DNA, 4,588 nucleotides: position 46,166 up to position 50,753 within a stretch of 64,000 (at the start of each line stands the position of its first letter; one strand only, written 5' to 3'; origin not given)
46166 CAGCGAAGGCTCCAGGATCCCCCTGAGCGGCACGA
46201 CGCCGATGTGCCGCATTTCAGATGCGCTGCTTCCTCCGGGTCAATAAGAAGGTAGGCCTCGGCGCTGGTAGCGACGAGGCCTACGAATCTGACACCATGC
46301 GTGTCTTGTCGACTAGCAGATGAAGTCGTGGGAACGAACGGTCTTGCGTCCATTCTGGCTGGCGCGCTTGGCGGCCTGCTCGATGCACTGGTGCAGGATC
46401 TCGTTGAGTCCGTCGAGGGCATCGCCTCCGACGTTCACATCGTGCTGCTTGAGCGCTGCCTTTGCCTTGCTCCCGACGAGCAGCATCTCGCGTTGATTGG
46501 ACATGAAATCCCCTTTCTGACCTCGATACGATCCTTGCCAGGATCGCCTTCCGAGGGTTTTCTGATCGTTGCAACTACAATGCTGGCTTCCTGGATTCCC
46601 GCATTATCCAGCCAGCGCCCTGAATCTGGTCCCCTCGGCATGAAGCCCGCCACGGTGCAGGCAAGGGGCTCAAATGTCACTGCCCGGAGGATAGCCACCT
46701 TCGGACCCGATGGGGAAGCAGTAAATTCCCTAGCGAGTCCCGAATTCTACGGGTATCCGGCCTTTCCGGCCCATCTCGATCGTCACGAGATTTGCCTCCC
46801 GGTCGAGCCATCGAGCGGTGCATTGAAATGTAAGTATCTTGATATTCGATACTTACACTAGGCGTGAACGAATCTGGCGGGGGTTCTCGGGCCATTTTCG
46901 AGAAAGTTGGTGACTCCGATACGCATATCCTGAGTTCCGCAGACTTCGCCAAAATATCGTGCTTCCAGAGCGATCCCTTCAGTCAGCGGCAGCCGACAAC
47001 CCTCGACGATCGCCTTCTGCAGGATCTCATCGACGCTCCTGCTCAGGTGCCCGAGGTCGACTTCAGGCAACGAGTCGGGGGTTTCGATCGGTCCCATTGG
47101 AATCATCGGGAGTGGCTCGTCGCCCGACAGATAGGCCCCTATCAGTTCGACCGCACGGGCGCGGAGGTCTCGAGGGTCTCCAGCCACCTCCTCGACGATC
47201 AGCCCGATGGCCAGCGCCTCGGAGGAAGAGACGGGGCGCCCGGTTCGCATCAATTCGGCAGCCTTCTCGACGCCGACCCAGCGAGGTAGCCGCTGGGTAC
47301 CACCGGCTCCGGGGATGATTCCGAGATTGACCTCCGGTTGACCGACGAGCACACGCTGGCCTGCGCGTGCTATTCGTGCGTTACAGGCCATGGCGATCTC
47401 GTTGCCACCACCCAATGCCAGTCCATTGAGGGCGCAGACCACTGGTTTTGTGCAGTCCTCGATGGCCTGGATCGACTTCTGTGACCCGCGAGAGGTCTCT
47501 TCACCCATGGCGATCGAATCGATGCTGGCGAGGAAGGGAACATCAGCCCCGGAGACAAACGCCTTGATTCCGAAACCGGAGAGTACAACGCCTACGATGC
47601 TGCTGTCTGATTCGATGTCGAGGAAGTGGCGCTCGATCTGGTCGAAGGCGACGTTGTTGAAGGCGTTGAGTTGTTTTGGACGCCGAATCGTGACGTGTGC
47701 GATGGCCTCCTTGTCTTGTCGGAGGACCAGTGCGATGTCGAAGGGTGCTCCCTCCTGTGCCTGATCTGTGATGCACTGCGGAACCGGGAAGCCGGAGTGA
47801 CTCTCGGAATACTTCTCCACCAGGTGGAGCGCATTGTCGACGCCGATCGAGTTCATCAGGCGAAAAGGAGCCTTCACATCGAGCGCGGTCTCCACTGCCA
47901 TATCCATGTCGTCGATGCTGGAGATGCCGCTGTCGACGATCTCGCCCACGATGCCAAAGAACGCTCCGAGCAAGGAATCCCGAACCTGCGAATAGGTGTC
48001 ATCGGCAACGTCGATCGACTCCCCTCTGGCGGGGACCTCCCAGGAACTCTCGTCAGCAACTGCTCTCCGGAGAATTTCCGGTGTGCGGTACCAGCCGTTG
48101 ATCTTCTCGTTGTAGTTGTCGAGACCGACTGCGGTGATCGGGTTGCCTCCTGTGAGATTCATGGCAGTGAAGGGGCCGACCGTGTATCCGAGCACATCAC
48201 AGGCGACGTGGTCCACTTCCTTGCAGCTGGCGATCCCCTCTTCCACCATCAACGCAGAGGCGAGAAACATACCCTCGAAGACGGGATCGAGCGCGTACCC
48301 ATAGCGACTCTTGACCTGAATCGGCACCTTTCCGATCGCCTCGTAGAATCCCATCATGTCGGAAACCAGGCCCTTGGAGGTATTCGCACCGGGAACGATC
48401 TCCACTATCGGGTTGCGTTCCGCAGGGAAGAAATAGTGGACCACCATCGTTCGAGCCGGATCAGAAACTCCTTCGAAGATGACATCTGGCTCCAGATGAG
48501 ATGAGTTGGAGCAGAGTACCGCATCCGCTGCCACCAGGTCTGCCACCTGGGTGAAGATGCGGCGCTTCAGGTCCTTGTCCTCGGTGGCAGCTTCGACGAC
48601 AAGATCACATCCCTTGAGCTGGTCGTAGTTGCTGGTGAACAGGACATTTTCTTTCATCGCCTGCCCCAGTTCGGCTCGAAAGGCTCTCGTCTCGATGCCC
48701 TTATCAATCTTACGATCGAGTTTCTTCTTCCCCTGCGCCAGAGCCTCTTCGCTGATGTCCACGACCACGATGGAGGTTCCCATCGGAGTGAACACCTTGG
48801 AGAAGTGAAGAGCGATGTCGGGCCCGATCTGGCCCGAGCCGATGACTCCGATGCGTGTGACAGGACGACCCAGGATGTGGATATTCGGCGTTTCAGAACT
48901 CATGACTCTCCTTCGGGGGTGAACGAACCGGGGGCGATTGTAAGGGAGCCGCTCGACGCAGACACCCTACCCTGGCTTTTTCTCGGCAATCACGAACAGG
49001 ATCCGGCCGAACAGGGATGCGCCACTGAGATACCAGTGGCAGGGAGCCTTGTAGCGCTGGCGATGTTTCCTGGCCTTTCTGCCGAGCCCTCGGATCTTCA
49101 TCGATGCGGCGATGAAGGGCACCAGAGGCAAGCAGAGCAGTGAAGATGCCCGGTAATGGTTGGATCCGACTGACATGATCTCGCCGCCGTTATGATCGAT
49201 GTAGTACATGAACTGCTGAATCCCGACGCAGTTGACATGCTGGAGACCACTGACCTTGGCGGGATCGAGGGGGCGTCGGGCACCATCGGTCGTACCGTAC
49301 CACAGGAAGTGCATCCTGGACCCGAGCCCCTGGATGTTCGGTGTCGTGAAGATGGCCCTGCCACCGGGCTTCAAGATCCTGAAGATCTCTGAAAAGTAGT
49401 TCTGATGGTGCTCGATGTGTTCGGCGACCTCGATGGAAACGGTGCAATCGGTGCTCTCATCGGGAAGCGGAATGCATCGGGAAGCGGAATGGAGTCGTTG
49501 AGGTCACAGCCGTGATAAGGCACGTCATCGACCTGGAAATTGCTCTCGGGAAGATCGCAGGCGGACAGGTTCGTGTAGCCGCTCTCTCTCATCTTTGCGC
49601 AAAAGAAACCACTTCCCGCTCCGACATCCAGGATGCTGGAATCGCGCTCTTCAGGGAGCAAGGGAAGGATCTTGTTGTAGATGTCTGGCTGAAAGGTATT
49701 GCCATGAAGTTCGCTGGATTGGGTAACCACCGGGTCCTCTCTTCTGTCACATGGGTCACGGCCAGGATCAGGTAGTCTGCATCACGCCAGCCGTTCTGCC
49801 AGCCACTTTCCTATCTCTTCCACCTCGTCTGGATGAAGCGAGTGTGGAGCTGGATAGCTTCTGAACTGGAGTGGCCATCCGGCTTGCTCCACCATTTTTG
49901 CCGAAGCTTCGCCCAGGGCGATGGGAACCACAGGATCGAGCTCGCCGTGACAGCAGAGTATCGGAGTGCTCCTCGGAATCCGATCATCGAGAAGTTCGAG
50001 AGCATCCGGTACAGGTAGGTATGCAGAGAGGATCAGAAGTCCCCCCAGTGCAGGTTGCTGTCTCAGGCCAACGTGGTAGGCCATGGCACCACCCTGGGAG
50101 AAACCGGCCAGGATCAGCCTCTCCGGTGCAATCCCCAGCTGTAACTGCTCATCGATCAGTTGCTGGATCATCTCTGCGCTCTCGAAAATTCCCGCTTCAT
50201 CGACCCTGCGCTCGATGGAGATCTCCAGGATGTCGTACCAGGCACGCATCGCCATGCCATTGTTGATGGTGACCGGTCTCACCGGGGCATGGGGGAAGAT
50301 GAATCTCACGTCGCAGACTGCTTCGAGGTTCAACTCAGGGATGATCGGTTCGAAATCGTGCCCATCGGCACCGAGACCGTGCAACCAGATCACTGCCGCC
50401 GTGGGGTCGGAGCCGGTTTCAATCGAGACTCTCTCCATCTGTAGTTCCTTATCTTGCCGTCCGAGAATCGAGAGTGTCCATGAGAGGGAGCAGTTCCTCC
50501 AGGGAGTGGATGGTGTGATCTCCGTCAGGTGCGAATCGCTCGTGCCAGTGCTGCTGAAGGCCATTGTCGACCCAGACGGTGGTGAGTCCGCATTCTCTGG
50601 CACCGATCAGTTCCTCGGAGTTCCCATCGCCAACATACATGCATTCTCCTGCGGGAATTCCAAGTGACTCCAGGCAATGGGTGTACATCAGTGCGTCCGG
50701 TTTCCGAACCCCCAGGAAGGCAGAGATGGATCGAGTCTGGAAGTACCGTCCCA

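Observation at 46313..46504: Stand-alone 63-aa bacterial histone-fold gene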

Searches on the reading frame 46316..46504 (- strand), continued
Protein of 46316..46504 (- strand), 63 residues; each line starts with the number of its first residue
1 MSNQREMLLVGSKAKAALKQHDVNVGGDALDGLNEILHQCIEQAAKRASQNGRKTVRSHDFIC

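Call 62: search_protein_families(library=pfam, alignment_id=A1, max_evalue=1)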
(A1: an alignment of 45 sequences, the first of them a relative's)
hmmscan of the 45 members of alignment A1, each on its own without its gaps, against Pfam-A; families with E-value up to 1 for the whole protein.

A. member 1, P0001 (63 aa): 1 family
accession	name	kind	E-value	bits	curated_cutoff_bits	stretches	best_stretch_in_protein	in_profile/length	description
PF00808.29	CBFD_NFYB_HMF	-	0.11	13.2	21.4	1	34-60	34-60/65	Histone-like transcription factor (CBF/NF-Y) and archaeal histone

B. families by the number of members that match (of 45 scanned): 15 families
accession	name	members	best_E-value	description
PF00808.29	CBFD_NFYB_HMF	25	0.017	Histone-like transcription factor (CBF/NF-Y) and archaeal histone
PF15511.12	CENP-T_C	21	0.0096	Centromere kinetochore component CENP-T histone fold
PF09415.16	CENP-X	11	0.001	CENP-S associating Centromere protein X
PF22470.1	Histone_HNS_N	4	0.045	H-NS histone-like proteins, N-terminal domain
PF07524.19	Bromo_TP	3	0.048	Bromodomain associated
PF09123.17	DUF1931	3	0.19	Domain of unknown function (DUF1931)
PF17868.7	AAA_lid_8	2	0.12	AAA lid domain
PF07842.17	GCFC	2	0.12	GC-rich sequence DNA-binding factor-like protein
PF02602.20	HEM4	2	0.12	Uroporphyrinogen-III synthase HemD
PF05778.17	Apo-CIII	2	0.22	Apolipoprotein CIII (Apo-CIII)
PF15630.12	CENP-S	1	0.0034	CENP-S protein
PF22023.1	Pus10_THUMP_arc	1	0.022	Pus10 THUMP domain, archaeal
PF06392.17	Asr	1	0.045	Acid shock protein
PF13310.11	Virulence_RhuM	1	0.12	Virulence protein RhuM family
PF08608.17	Wyosine_form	1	0.22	Wyosine base formation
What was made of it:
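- On Pfam CBFD_NFYB_HMF (PF00808): 25 of 45 relatives hit weakly, with a best E of 0.017 (call 62).
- On DUF1931 pseudodimeric histones (PF09123): PF09123 is hit by 3 of 45 members at E of 0.19 or worse (call 62).
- Closest known: DUF1931 pseudodimeric histone-fold proteins. Different: Only 3 of 45 family members touch PF09123, at E of 0.19 or worse (call 62).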

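Call 67: search_protein_representatives(alignment_id=A1)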
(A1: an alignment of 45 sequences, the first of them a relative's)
Query: 45 sequences, 65 profile positions. Proteins with E-value up to 0.001 (for the whole library): 1237; up to 1e-10: 168; up to 1e-30: 8. The best 150 are listed.
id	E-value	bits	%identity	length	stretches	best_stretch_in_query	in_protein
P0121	2.6e-41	155.6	-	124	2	7-64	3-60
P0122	7.4e-39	147.7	-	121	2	8-63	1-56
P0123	8.7e-39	147.5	-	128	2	11-64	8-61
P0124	5.4e-36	138.5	-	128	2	6-63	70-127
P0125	6.2e-34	131.9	-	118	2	10-64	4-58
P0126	9.6e-34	131.3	-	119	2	10-64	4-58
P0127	2.2e-33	130.2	-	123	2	9-64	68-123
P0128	3.6e-31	123.1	-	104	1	3-64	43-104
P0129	3.6e-29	116.7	-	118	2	4-61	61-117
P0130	7.5e-29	115.7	-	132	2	10-64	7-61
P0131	2.0e-28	114.3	-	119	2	10-61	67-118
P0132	2.4e-28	114.0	-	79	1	4-64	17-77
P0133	9.7e-28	112.1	-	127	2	9-62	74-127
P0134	1.6e-26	108.2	-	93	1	11-63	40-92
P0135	3.8e-26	107.0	-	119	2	3-61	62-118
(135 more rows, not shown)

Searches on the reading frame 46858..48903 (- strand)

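Call 63: search_protein_families(library=pfam, proteins=[window:46858-48903:-], max_evalue=0.0001)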
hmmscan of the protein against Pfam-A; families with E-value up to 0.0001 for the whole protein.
window:46858-48903:- (681 aa): 4 families
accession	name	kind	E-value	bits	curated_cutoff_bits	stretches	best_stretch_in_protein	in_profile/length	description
PF02737.24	3HCDH_N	-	1.6e-42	145.9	22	1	18-198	2-178/180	3-hydroxyacyl-CoA dehydrogenase, NAD binding domain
PF00378.25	ECH_1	-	3.9e-41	141.5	27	1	398-587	3-186/251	Enoyl-CoA hydratase/isomerase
PF16113.10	ECH_2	-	1.6e-24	87.5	27.2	1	402-568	2-167/335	Enoyl-CoA hydratase/isomerase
PF00725.27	3HCDH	-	2.3e-10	41.3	22.1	1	202-282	1-81/97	3-hydroxyacyl-CoA dehydrogenase, C-terminal domain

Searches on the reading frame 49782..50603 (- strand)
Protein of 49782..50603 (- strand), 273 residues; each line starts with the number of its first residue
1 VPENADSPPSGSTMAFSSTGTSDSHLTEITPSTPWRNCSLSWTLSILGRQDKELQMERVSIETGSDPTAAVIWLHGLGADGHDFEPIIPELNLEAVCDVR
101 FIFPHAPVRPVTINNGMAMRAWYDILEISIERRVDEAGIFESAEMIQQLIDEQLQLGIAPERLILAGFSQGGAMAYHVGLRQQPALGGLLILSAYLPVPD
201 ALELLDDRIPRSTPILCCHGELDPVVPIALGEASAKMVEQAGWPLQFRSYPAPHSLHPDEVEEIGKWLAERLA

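Call 63: search_protein_families(library=pfam, proteins=[window:49782-50603:-], max_evalue=0.0001)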
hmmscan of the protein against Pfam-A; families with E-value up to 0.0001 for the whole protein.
window:49782-50603:- (273 aa): 4 families
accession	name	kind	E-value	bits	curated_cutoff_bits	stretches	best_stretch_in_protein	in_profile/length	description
PF02230.22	Abhydrolase_2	-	1.7e-50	172.3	23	1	62-269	7-214/217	Phospholipase/Carboxylesterase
PF03959.19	FSH1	-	2.7e-05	24.4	21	1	70-239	6-187/211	Serine hydrolase (FSH1)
PF01738.24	DLH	-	3.9e-05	23.8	21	1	158-257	94-189/217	Dienelactone hydrolase family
PF12146.15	Hydrolase_4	-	6.8e-05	22.7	27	0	147-198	67-113/239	Serine aminopeptidase, S33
